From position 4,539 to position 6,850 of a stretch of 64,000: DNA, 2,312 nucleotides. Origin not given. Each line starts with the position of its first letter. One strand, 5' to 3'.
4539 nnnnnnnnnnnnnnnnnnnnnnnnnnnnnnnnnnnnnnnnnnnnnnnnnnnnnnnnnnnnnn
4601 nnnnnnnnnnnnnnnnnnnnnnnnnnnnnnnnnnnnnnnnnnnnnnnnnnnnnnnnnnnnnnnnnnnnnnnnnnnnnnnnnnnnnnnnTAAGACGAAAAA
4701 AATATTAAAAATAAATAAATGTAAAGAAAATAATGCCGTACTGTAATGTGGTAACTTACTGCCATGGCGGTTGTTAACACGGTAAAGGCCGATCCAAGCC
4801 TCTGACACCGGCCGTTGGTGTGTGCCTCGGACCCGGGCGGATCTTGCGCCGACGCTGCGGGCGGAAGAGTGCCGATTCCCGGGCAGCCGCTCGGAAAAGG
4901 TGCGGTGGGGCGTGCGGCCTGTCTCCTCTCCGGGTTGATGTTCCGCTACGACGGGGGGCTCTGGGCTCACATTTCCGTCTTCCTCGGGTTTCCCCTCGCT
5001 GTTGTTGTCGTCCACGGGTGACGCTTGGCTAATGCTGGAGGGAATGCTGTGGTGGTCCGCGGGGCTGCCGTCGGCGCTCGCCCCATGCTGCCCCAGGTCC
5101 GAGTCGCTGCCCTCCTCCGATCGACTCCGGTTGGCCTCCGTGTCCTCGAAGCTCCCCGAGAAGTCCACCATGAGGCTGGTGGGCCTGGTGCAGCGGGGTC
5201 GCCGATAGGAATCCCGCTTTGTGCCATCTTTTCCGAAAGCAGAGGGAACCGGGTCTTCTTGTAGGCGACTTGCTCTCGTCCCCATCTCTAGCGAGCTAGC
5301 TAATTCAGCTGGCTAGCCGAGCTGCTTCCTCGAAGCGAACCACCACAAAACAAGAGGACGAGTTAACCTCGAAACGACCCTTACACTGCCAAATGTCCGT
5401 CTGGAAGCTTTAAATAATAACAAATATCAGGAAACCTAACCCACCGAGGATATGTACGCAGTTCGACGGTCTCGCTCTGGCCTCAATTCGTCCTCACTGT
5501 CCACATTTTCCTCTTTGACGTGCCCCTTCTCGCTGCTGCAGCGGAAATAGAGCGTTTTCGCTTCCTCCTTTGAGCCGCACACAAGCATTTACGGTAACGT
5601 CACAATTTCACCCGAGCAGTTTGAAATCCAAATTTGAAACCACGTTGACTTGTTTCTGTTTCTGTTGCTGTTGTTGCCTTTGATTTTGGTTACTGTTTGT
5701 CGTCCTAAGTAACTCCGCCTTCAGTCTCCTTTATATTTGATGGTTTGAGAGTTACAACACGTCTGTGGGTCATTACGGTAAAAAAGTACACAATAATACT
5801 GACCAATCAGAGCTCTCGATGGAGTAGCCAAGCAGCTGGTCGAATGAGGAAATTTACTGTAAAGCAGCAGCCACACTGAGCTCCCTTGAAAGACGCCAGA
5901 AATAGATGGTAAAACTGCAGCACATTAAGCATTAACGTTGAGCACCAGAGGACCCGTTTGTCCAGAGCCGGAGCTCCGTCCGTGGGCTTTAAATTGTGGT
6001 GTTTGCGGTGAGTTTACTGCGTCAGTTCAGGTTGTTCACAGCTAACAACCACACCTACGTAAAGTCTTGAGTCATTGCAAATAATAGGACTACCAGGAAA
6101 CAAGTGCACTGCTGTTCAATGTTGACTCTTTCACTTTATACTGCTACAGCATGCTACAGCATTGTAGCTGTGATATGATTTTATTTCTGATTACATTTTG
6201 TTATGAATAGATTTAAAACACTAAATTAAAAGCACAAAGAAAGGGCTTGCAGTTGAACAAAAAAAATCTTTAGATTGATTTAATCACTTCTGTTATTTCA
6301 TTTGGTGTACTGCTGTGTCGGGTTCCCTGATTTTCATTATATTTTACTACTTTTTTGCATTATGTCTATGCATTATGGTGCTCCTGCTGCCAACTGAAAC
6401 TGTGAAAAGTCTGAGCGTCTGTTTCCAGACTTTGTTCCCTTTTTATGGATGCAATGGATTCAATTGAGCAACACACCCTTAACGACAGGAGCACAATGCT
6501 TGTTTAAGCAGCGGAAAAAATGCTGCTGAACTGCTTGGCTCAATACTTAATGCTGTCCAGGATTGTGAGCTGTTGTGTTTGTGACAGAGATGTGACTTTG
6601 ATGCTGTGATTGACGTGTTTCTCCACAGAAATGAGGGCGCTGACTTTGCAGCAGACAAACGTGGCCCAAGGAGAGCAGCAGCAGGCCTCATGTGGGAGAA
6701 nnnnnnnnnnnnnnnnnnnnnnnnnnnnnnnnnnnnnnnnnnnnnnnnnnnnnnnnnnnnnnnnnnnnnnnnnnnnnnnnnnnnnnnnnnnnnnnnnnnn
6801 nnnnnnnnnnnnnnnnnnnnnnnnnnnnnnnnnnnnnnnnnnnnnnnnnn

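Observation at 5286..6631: Head-to-head ZNRF-like / TEP1 arrangement with ~1.3 kb shared 5' region, and an implied non-coding TEP1 leader exon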

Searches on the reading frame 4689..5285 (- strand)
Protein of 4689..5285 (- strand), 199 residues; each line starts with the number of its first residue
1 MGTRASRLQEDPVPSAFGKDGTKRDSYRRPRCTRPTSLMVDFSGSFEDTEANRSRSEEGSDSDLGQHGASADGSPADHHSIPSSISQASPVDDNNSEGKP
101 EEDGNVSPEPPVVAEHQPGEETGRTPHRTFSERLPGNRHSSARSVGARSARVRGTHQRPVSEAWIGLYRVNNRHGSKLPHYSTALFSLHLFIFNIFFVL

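Call 41: list_cluster_members(proteins=[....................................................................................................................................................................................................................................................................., window:4689-5285:-, window:6631-7179:+, window:6610-7179:+])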
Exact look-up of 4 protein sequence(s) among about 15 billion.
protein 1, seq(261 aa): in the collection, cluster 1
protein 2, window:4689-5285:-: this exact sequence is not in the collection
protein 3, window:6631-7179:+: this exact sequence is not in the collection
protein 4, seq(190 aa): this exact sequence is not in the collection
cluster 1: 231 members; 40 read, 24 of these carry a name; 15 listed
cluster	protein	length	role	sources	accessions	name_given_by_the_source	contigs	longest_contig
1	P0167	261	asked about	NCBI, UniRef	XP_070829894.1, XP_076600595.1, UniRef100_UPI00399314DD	uncharacterized protein LOC143328950 [Chaetodon auriga] | E3 ubiquitin-protein ligase ZNRF1 n=1 Tax=Chaetodon trifascialis TaxID=109706 ...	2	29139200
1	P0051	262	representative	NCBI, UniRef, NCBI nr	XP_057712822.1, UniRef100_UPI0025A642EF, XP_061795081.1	E3 ubiquitin-protein ligase znrf2 isoform X1 [Corythoichthys intestinalis] | E3 ubiquitin-protein ligase znrf2 isoform X1 n=1 Tax=Corythoichthys intestinalis ...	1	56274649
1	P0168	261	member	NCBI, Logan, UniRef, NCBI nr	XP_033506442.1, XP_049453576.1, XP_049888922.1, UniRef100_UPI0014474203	E3 ubiquitin-protein ligase ZNRF1 [Epinephelus fuscoguttatus] | E3 ubiquitin-protein ligase ZNRF1 n=1 Tax=Epinephelus lanceolatus TaxID=310571 ... | E3 ubiquitin-protein ligase ZNRF1 [Epinephelus lanceolatus]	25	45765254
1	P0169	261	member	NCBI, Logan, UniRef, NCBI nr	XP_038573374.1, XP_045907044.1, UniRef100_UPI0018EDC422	E3 ubiquitin-protein ligase ZNRF1 [Micropterus salmoides] | E3 ubiquitin-protein ligase ZNRF1 n=1 Tax=Micropterus salmoides TaxID=27706 ...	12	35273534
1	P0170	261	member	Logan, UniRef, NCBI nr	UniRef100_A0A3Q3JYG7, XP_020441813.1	E3 ubiquitin-protein ligase ZNRF1 n=1 Tax=Monopterus albus TaxID=43700 ... | E3 ubiquitin-protein ligase znrf2-like [Monopterus albus]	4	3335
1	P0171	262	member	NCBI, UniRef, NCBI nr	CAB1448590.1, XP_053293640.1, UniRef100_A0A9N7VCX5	unnamed protein product [Pleuronectes platessa] | E3 ubiquitin-protein ligase ZNRF1 n=1 Tax=Pleuronectes platessa TaxID=8262 ... | E3 ubiquitin-protein ligase znrf1 [Pleuronectes platessa]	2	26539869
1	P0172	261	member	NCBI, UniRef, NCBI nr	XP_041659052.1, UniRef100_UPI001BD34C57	E3 ubiquitin-protein ligase ZNRF1 [Cheilinus undulatus] | E3 ubiquitin-protein ligase ZNRF1 n=1 Tax=Cheilinus undulatus TaxID=241271 ...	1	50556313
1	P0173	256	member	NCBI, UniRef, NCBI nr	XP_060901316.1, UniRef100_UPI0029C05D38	E3 ubiquitin-protein ligase ZNRF1 [Labrus mixtus] | E3 ubiquitin-protein ligase ZNRF1 n=1 Tax=Labrus mixtus TaxID=508554 RepID=UPI0029C05D38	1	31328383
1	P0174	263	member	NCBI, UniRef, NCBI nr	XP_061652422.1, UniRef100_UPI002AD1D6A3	E3 ubiquitin-protein ligase ZNRF1 [Phyllopteryx taeniolatus] | E3 ubiquitin-protein ligase ZNRF1 n=1 Tax=Phyllopteryx taeniolatus TaxID=161469 ...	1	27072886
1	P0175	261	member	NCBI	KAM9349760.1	uncharacterized protein ABDE67_009465 [Symphorus nematophorus]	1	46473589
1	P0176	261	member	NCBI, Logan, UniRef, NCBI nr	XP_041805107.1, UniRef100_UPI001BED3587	E3 ubiquitin-protein ligase ZNRF1 [Chelmon rostratus] | E3 ubiquitin-protein ligase ZNRF1 n=1 Tax=Chelmon rostratus TaxID=109905 ...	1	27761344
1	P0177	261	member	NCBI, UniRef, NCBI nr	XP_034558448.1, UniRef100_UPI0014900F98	E3 ubiquitin-protein ligase ZNRF1 [Notolabrus celidotus] | E3 ubiquitin-protein ligase ZNRF1 n=1 Tax=Notolabrus celidotus TaxID=1203425 ...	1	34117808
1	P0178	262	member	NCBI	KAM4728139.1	uncharacterized protein FYW61_011274 isoform 1-T1 [Anableps anableps]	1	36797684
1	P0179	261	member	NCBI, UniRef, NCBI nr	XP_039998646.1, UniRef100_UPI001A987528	E3 ubiquitin-protein ligase znrf2 [Xiphias gladius] | E3 ubiquitin-protein ligase znrf2 n=1 Tax=Xiphias gladius TaxID=8245 RepID=UPI001A987528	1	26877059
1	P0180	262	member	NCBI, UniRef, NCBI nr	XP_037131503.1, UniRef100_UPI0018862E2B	E3 ubiquitin-protein ligase znrf2 [Syngnathus acus] | E3 ubiquitin-protein ligase znrf2 n=1 Tax=Syngnathus acus TaxID=161584 RepID=UPI0018862E2B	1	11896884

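Call 42: find_encoding_contigs(protein=P0167, flank=10000, max_places=4)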
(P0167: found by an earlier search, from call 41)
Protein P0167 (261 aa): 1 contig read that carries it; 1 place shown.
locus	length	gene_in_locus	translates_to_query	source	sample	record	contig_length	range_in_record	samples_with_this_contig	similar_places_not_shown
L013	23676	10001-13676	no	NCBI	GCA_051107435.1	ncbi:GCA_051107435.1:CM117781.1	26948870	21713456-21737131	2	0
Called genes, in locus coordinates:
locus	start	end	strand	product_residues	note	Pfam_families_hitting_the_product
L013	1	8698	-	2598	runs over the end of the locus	PF05731:TROVE, PF19334:DUF5920, PF13271:DUF4062, PF05729:NACHT, PF23098:Beta-prop_NOL10_N, PF23381:Beta-prop_IFT122_1st, PF23409:Beta-prop_EML, PF23414:Beta-prop_EML_2, +75 more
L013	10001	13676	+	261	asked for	PF13639:zf-RING_2 (weak), PF17123:zf-RING_11 (faint)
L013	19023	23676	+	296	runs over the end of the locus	PF01027:Bax1-I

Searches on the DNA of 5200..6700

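Call 53: search_rna_families(source=window, start=5200, end=6700, threshold=evalue, max_evalue=1)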
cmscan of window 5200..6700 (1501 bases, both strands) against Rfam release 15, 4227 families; matches with E-value up to 1: 0.
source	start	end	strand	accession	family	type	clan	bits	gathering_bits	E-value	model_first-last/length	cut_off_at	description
